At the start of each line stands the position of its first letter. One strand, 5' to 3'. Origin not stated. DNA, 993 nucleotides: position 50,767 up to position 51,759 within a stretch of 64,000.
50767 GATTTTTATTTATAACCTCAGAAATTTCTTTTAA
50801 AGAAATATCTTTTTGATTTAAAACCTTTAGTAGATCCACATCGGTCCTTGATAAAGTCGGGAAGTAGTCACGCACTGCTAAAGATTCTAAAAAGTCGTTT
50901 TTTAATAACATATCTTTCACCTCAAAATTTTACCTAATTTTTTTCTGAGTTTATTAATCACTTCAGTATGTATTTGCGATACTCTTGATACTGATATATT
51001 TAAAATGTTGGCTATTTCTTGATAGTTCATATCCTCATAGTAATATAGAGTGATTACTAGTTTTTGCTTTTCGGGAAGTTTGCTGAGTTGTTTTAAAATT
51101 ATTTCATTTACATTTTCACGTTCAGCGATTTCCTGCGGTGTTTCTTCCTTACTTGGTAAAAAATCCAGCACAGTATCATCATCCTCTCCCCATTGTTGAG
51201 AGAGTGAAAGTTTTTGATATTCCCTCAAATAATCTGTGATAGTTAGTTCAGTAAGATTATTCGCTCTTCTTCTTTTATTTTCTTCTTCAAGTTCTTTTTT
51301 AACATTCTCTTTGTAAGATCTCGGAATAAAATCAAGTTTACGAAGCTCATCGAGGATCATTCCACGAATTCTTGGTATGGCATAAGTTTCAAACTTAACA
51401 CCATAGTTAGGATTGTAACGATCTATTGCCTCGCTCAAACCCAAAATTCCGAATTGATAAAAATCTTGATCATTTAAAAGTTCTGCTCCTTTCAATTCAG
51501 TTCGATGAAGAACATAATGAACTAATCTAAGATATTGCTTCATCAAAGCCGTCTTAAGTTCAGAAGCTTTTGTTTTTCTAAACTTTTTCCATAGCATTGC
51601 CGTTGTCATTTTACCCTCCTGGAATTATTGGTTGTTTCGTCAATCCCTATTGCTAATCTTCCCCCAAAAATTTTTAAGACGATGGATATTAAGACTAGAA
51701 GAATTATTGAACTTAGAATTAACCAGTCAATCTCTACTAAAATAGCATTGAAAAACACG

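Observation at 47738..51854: Non-canonical phosphorelay module fused to the fliA locus: REC-DHp protein + stand-alone REC + ATP-lid-less pseudo-histidine kinase + HDOD protein + sigma-28 + small membrane protein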

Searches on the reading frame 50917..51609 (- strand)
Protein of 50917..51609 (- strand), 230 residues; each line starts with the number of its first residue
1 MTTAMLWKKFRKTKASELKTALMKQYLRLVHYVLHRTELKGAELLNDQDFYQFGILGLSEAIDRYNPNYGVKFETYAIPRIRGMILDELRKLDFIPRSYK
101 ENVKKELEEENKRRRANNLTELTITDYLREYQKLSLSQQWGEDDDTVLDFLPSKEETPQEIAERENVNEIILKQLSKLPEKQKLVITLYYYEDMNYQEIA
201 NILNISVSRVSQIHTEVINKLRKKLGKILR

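Call 3: search_protein_families(library=pfam, proteins=[window:50917-51609:-], max_evalue=1)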
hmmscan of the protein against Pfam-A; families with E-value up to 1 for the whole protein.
window:50917-51609:- (230 aa): 12 families
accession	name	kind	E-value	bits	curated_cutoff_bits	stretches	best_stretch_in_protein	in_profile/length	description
PF04545.22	Sigma70_r4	-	3.2e-18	65.4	24.1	1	175-223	2-50/50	Sigma-70, region 4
PF08281.18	Sigma70_r4_2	-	7.9e-13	48.3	25.7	1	169-211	2-44/54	Sigma-70, region 4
PF04542.20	Sigma70_r2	-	1e-12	48.1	24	1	22-93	1-69/71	Sigma-70 region 2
PF04297.20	UPF0122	-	0.00023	21.8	22.7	1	178-213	18-53/101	Putative helix-turn-helix protein, YlxM / p13 like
PF08280.17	HTH_Mga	-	0.0008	19.8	23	1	181-209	7-35/59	M protein trans-acting positive regulator (MGA) HTH domain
PF13613.12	HTH_Tnp_4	-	0.00099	19.1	27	1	177-225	2-51/53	Helix-turn-helix of DDE superfamily endonuclease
PF13384.12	HTH_23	-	0.0028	17.9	24.6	1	180-214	4-38/50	Homeodomain-like domain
PF01047.28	MarR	-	0.019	15.3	24.6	1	184-213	8-37/59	MarR family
PF13412.12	HTH_24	-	0.025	14.6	21.9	1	193-212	17-36/48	Winged helix-turn-helix DNA-binding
PF07638.17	Sigma70_ECF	-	0.039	14.3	21.1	1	162-212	121-170/185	ECF sigma factor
PF04539.22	Sigma70_r3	-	0.044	14.3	25.3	0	134-160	48-76/78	Sigma-70 region 3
PF13518.12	HTH_28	-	0.061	13.9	25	1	186-212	5-31/52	Helix-turn-helix domain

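Call 4: search_protein_families(library=ncbifam, proteins=[window:50917-51609:-], max_evalue=0.1)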
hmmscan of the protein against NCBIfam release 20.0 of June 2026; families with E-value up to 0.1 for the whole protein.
window:50917-51609:- (230 aa): 130 families (the best 25 are shown)
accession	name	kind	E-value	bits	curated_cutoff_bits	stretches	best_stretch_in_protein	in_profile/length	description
NF004935.0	PRK06288.1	equivalog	2.9e-55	187.8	343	1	4-228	20-265/270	RNA polymerase sigma factor WhiG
TIGR02479.1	FliA_WhiG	subfamily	1.8e-50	171.8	189.6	1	22-225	1-223/224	FliA/WhiG family RNA polymerase sigma factor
NF005413.0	PRK06986.1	subfamily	5.1e-44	150.9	201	1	14-227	10-238/241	RNA polymerase sigma factor FliA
NF005809.0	PRK07670.1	equivalog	8.7e-42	143.4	326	1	3-227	9-252/255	FliA/WhiG family RNA polymerase sigma factor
TIGR02937.1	sigma70-ECF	superfamily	3.1e-35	121.2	42.9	1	21-225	5-165/165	sigma-70 family RNA polymerase sigma factor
NF004572.0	PRK05911.1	equivalog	3.4e-33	115.1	378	2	5-131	11-139/257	RNA polymerase sigma factor sigma-28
TIGR02980.1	SigBFG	subfamily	2.5e-29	102.6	234.35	1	17-225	3-226/227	SigB/SigF/SigG family RNA polymerase sigma factor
NF009091.0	PRK12427.1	equivalog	1.3e-27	97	339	1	19-223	17-229/233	FliA/WhiG family RNA polymerase sigma factor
TIGR02885.1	spore_sigF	equivalog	4e-23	82.5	321.45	1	17-225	11-231/231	RNA polymerase sporulation sigma factor SigF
NF004052.0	PRK05572.1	subfamily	9.6e-22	77.7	311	1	17-225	32-250/252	SigF/SigG family RNA polymerase sporulation sigma factor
TIGR02997.1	Sig70-cyanoRpoD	subfamily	4.4e-20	72.1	384.5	1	15-222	72-298/298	RNA polymerase sigma factor, RpoD/SigA family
NF006071.0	PRK08215.1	equivalog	5.6e-20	72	372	2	6-126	27-144/258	RNA polymerase sporulation sigma factor SigG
NF005644.0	PRK07408.1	subfamily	5.1e-19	68.9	261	1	3-225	13-253/258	RNA polymerase sigma factor SigF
TIGR02850.1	spore_sigG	equivalog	1.7e-16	60.4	457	2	16-95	33-109/254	RNA polymerase sporulation sigma factor SigG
TIGR02941.1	Sigma_B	equivalog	1.7e-16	60.4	315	1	7-223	19-251/255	RNA polymerase sigma factor SigB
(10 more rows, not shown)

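Call 31: find_homologous_proteins(query=window:50917-51609:-, max_evalue=1e-10)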
Query window:50917-51609:- (230 aa): 3516 proteins with E <= 1e-10 among 4134 candidates; the best 120 are listed.
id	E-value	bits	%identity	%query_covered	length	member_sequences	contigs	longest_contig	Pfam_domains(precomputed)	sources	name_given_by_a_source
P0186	2.6e-143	493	100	100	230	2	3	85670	PF04545.23,PF04542.21,PF08281.19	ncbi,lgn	-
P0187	1.9e-137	474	96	100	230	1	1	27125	PF04545.23,PF04542.21,PF08281.19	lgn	-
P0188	1.9e-136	471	96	100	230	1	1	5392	PF04545.23,PF04542.21,PF08281.19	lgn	-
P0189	1.2e-122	425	84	95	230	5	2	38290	PF04545.23,PF04542.21,PF08281.19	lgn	-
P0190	5.6e-122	423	84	100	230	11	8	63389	PF13384.13,PF04545.23,PF04542.21,PF08281.19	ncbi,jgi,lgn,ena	-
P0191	1.7e-121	422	84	100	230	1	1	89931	PF04545.23,PF04542.21,PF08281.19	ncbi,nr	ncbi:MAG: sigma-70 family RNA polymerase sigma factor [Ignavibacteria bacterium]|nr:sigma-70 family 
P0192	1.2e-119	416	83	100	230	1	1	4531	PF04545.23,PF04542.21,PF08281.19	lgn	-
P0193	1.0e-114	400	80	95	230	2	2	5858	PF04545.23,PF04542.21,PF08281.19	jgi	jgi:RNA polymerase sigma factor for flagellar operon FliA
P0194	1.4e-114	399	79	95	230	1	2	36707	PF04545.23,PF04542.21,PF08281.19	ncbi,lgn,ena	ncbi:MAG: sigma-70 family RNA polymerase sigma factor [Ignavibacteria bacterium]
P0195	3.4e-114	398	78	100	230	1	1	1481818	PF04545.23,PF04542.21,PF08281.19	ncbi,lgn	-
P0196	7.1e-114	397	78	100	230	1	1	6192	PF04545.23,PF04542.21,PF08281.19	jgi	jgi:RNA polymerase sigma factor for flagellar operon FliA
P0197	8.6e-114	396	78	100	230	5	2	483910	PF04545.23,PF04542.21,PF08281.19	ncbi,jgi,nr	ncbi:MAG: sigma-70 family RNA polymerase sigma factor [Ignavibacteria bacterium]|jgi:RNA polymerase 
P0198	1.4e-113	396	79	95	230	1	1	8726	PF04545.23,PF04542.21,PF08281.19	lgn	-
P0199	1.2e-112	393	79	95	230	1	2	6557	PF04545.23,PF04542.21,PF08281.19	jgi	-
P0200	1.2e-112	393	79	95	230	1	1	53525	PF04545.23,PF04542.21,PF08281.19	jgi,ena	-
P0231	3.4e-49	185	44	99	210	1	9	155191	PF04545.23,PF04542.21,PF08281.19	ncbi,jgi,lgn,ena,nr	ncbi:MAG TPA: sigma-70 family RNA polymerase sigma factor [Ignavibacteriaceae bacterium]|jgi:RNA pol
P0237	3.0e-47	179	41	98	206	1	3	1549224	PF04545.23,PF04542.21,PF08281.19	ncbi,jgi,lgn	-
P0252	3.5e-45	172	44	97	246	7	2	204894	PF04545.23,PF04542.21,PF08281.19,PF04539.23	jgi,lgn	jgi:RNA polymerase sigma factor for flagellar operon FliA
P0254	9.0e-45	171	40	98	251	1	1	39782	PF04545.23,PF04542.21,PF08281.19,PF04539.23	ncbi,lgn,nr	ncbi:MAG: FliA/WhiG family RNA polymerase sigma factor [Calditrichaeota bacterium]|nr:MAG: FliA/WhiG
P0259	4.4e-43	165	39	97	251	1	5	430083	PF04545.23,PF04542.21,PF08281.19,PF04539.23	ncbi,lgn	-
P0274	8.8e-42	161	40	97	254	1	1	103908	PF04545.23,PF04542.21,PF08281.19,PF04539.23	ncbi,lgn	-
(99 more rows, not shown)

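Call 32: find_encoding_contigs(protein=P0231, flank=7000, max_places=1)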
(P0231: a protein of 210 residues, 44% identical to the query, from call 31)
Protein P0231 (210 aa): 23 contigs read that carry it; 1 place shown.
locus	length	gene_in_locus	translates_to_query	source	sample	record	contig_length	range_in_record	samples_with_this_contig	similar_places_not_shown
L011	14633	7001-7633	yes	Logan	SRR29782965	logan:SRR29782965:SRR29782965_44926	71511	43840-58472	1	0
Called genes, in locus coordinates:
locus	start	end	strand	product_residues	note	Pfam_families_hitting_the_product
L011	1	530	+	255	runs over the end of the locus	PF00813:FliP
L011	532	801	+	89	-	-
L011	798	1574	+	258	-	PF01311:Bac_export_1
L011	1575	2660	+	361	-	PF01312:Bac_export_2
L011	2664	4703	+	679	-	PF00771:FHIPEP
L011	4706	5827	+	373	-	PF00448:SRP54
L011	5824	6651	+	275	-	PF10609:ParA, PF13614:AAA_31, PF00142:Fer4_NifH, PF01656:CbiA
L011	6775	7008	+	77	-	-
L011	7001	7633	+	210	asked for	PF04542:Sigma70_r2, PF08281:Sigma70_r4_2, PF04545:Sigma70_r4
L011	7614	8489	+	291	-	PF08668:HDOD, PF01966:HD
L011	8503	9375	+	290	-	PF08668:HDOD, PF01966:HD (weak)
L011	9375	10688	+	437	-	-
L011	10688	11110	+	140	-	-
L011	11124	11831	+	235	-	PF22692:LlgE_F_G_D1 (weak), PF06429:Flg_bbr_C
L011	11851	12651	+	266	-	PF00460:Flg_bb_rod, PF22692:LlgE_F_G_D1, PF06429:Flg_bbr_C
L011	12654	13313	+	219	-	PF13144:ChapFlgA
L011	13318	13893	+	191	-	PF02107:FlgH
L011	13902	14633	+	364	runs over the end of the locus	PF02119:FlgI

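Call 33: find_encoding_contigs(protein=P0252, flank=7000, max_places=1)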
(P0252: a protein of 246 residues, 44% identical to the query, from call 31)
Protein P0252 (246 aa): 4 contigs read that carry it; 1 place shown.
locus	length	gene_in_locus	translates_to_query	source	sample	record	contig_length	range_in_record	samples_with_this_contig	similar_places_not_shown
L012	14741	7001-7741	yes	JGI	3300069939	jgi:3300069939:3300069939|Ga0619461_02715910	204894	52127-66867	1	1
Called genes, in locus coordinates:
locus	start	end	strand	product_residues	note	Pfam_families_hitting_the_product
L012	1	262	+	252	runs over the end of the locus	PF00813:FliP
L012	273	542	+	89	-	PF01313:Bac_export_3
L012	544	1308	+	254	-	PF01311:Bac_export_1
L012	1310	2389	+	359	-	PF01312:Bac_export_2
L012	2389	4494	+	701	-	PF00771:FHIPEP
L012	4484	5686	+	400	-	PF01656:CbiA (faint), PF00448:SRP54, PF13173:AAA_14 (weak)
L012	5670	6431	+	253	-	PF01656:CbiA (weak)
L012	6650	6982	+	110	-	-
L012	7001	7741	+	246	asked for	PF04542:Sigma70_r2, PF04539:Sigma70_r3, PF04545:Sigma70_r4, PF08281:Sigma70_r4_2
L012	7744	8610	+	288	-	PF08668:HDOD, PF01966:HD (weak)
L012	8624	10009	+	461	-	PF13185:GAF_2 (weak), PF13492:GAF_3 (weak), PF00512:HisKA, PF02518:HATPase_c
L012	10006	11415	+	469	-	-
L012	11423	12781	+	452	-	-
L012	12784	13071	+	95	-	PF01312:Bac_export_2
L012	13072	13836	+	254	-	PF00460:Flg_bb_rod, PF22692:LlgE_F_G_D1, PF06429:Flg_bbr_C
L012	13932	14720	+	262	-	PF00460:Flg_bb_rod, PF22692:LlgE_F_G_D1, PF06429:Flg_bbr_C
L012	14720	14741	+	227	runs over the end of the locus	PF13144:ChapFlgA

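Call 34: find_encoding_contigs(protein=P0259, flank=7000, max_places=1)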
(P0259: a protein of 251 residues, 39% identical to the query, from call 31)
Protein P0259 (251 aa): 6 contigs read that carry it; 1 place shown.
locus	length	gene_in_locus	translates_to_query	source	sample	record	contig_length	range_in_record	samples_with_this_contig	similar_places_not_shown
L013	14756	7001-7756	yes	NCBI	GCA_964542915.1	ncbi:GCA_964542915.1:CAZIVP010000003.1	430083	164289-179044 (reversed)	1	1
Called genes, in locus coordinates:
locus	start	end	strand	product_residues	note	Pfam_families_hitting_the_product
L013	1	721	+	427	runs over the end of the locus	PF00364:Biotin_lipoyl, PF25984:BSH_YknX (faint), PF26018:BSH_RND_rel (faint), PF02817:E3_binding (weak), PF00198:2-oxoacid_dh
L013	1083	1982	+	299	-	PF01515:PTA_PTB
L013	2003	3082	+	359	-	PF00871:Acetate_kinase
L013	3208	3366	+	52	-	-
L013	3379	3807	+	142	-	PF02566:OsmC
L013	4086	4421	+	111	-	PF01627:Hpt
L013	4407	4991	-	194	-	PF00156:Pribosyltran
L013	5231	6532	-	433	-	-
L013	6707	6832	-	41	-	-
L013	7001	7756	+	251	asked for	PF04542:Sigma70_r2, PF04539:Sigma70_r3 (weak), PF08281:Sigma70_r4_2, PF04545:Sigma70_r4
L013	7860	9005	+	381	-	PF00072:Response_reg, PF00512:HisKA, PF02518:HATPase_c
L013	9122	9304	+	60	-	-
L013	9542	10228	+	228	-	PF09335:VTT_dom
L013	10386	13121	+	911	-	PF13620:CarboxypepD_reg, PF13715:CarbopepD_reg_2, PF07715:Plug, PF00593:TonB_dep_Rec_b-barrel (weak)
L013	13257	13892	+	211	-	PF02463:SMC_N (faint), PF13476:AAA_23 (weak), PF00005:ABC_tran, PF00004:AAA (faint), PF13304:AAA_21 (faint)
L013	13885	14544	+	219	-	PF03379:CcmB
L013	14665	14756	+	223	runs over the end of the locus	PF01578:Cytochrom_C_asm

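Call 38: find_encoding_contigs(protein=P0254, flank=6000, max_places=1)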
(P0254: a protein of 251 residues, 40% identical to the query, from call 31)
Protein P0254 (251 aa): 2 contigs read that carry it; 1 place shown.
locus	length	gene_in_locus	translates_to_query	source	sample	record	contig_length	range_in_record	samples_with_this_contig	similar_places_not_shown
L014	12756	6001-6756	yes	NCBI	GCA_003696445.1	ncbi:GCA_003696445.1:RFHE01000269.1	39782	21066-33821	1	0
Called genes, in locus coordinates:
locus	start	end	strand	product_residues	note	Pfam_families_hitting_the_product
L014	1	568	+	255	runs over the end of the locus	PF01311:Bac_export_1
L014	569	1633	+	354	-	PF01312:Bac_export_2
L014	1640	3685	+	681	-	PF00771:FHIPEP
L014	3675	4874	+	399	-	PF13191:AAA_16 (faint), PF04851:ResIII (faint), PF13401:AAA_22, PF00004:AAA (weak), PF00448:SRP54, PF01656:CbiA (weak), PF13173:AAA_14 (weak)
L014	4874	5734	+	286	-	PF10609:ParA, PF13614:AAA_31, PF00142:Fer4_NifH (faint), PF01656:CbiA, PF06564:CBP_BcsQ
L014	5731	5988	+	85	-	-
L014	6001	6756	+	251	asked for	PF04542:Sigma70_r2, PF04539:Sigma70_r3, PF08281:Sigma70_r4_2, PF04545:Sigma70_r4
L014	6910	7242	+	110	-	-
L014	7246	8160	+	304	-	PF08668:HDOD, PF01966:HD (weak)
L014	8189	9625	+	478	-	PF01590:GAF (weak), PF13185:GAF_2 (weak), PF13492:GAF_3 (faint), PF00512:HisKA (weak), PF02518:HATPase_c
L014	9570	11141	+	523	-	PF13428:TPR_14 (faint), PF00515:TPR_1 (faint), PF13181:TPR_8 (faint), PF19610:DUF6115 (faint)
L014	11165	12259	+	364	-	-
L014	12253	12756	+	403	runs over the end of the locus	PF00072:Response_reg, PF00512:HisKA, PF02518:HATPase_c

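Call 39: find_encoding_contigs(protein=P0274, flank=6000, max_places=1)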
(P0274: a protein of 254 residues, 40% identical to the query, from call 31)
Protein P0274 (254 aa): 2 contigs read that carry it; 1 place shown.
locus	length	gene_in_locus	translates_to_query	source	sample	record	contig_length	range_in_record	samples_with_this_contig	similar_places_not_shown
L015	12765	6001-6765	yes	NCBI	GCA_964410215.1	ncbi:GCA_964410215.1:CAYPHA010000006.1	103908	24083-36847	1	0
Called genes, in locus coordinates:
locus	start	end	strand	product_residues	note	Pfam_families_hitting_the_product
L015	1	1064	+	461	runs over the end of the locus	PF00072:Response_reg, PF00158:Sigma54_activat, PF14532:Sigma54_activ_2, PF07728:AAA_5 (weak), PF25601:AAA_lid_14, PF02954:HTH_8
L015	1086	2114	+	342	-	PF01590:GAF, PF13185:GAF_2, PF00990:GGDEF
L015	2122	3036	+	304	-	PF01515:PTA_PTB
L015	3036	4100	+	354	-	PF00871:Acetate_kinase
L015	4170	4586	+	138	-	PF02566:OsmC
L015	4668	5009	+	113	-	PF01627:Hpt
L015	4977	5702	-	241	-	PF00156:Pribosyltran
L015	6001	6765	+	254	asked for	PF04542:Sigma70_r2, PF04539:Sigma70_r3 (faint), PF08281:Sigma70_r4_2, PF04545:Sigma70_r4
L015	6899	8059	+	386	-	PF00072:Response_reg, PF00512:HisKA, PF02518:HATPase_c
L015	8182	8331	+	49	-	-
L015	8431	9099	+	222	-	PF09335:VTT_dom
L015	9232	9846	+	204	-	PF24389:ORC-CDC6-like (weak), PF00005:ABC_tran, PF02463:SMC_N (faint), PF13175:AAA_15 (weak), PF13304:AAA_21 (weak)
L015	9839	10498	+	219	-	PF03379:CcmB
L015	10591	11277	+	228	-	PF01578:Cytochrom_C_asm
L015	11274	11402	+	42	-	-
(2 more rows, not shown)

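Call 40: find_encoding_contigs(protein=P0237, flank=6000, max_places=1)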
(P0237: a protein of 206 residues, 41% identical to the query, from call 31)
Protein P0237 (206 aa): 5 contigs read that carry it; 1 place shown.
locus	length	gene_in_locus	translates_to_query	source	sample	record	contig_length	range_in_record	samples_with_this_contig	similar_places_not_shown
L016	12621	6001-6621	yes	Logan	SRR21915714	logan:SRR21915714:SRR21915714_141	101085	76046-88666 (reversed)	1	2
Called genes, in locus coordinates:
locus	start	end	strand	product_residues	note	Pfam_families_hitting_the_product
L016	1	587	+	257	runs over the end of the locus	PF01311:Bac_export_1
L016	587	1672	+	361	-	PF01312:Bac_export_2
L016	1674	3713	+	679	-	PF00771:FHIPEP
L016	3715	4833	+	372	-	PF00448:SRP54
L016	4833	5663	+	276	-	PF06564:CBP_BcsQ, PF09140:MipZ (weak), PF10609:ParA, PF13614:AAA_31, PF00142:Fer4_NifH (faint), PF01656:CbiA, PF02374:ArsA_ATPase (faint)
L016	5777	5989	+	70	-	-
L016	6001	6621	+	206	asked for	PF04542:Sigma70_r2, PF08281:Sigma70_r4_2, PF04545:Sigma70_r4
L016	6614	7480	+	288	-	PF08668:HDOD, PF01966:HD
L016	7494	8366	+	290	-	PF08668:HDOD, PF01966:HD (faint)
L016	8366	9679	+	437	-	-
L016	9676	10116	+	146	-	-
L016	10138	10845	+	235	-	PF22692:LlgE_F_G_D1, PF06429:Flg_bbr_C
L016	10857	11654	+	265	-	PF00460:Flg_bb_rod, PF22692:LlgE_F_G_D1, PF06429:Flg_bbr_C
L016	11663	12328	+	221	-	PF08666:SAF (weak), PF13144:ChapFlgA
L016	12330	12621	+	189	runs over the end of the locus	PF02107:FlgH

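Call 65: search_protein_families(library=pfam, proteins=[L011:10688-11110:+, L012:10006-11415:+, L012:11423-12781:+, L014:6910-7242:+, L014:11165-12259:+], max_evalue=0.1)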
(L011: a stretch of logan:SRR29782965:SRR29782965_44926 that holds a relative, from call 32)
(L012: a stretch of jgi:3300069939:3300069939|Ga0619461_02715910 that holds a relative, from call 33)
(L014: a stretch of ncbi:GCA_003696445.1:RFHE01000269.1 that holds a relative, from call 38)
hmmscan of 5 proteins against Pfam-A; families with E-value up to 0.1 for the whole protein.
L011:10688-11110:+ (140 aa): 1 family
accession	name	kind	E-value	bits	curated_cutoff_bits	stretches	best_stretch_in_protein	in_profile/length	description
PF17561.7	TssO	-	0.031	14.9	29.2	1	52-117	5-69/148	Type VI secretion system, TssO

L012:10006-11415:+ (469 aa): 5 families
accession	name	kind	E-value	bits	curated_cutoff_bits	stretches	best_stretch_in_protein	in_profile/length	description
PF10975.14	DUF2802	-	0.0044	17.6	33.5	1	422-467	22-67/68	Protein of unknown function (DUF2802)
PF08374.16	Protocadherin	-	0.036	14.5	26.3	1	259-389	5-139/217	Protocadherin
PF13431.12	TPR_17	-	0.044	14.5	24.4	0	152-176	2-26/34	Tetratricopeptide repeat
PF07719.23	TPR_2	-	0.052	14.2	27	0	135-162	7-34/34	Tetratricopeptide repeat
PF13428.12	TPR_14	-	0.054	14.7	23.5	0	139-170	11-42/44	Tetratricopeptide repeat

L012:11423-12781:+ (452 aa): 3 families
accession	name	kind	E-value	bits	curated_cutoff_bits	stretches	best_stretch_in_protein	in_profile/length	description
PF02120.21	Flg_hook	-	0.00016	21.9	29.8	1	362-428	12-78/85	Flagellar hook-length control protein FliK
PF04363.17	DUF496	-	0.0014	19.1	23.2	1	207-277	15-85/93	Protein of unknown function (DUF496)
PF24448.1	T4_y05I_C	-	0.063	14.1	27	1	95-143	19-67/69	y05I-like putative transcription factor C-terminal domain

L014:6910-7242:+ (110 aa): 1 family
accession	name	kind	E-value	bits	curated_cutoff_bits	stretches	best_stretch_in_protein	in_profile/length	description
PF21408.2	MTR4-like_stalk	-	0.027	15.2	24.2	1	20-38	10-28/64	Exosome RNA helicase MTR4-like, stalk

L014:11165-12259:+ (364 aa): 0 families
